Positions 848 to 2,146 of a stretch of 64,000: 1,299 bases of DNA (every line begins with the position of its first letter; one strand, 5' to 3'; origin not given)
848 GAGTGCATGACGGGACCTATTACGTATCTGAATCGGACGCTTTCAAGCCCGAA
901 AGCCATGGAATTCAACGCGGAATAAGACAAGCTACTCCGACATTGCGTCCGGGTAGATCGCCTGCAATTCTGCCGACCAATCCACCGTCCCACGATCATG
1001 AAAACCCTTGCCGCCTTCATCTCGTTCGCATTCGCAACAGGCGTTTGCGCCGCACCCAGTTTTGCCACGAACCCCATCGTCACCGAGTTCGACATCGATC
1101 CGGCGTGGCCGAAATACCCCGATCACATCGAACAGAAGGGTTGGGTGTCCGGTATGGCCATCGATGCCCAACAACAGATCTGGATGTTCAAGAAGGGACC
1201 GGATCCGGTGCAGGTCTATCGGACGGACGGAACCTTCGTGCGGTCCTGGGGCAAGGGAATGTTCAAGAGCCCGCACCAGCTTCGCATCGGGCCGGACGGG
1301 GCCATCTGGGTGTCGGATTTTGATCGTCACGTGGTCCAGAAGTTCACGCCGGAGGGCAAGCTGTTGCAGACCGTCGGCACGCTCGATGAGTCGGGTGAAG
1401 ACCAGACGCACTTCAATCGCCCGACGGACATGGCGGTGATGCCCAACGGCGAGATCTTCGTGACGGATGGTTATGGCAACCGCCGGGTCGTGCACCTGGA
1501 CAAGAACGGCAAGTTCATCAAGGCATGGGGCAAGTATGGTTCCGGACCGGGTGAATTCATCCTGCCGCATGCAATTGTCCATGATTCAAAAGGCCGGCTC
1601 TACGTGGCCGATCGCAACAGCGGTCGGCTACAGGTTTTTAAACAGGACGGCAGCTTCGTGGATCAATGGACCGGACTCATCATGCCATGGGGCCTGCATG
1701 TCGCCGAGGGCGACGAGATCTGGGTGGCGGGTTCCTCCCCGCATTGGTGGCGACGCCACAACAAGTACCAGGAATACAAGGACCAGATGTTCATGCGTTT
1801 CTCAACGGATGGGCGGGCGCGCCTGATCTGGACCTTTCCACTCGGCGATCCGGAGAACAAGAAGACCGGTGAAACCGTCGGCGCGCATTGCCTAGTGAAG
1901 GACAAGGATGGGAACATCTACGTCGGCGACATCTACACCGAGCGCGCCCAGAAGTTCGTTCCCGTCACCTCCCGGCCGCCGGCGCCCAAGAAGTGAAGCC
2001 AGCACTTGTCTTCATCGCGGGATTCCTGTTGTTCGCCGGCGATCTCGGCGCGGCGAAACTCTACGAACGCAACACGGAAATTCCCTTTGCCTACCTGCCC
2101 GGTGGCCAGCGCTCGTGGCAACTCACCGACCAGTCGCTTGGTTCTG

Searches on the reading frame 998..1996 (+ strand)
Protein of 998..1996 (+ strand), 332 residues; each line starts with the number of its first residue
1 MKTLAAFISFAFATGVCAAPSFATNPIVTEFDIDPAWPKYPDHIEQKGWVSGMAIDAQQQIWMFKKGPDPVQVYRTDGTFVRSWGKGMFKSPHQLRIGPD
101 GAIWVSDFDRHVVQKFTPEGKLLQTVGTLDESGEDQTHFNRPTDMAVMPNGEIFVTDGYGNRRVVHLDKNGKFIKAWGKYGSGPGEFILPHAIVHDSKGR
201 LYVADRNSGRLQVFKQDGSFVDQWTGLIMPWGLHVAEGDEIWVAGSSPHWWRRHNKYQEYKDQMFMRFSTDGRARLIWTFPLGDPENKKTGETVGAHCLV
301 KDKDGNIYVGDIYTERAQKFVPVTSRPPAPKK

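Call 51: find_encoding_contigs(protein=window:998-1996:+, flank=10000, max_places=4)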
Protein window:998-1996:+ (332 aa): no gene with exactly this product is on record in the collection.
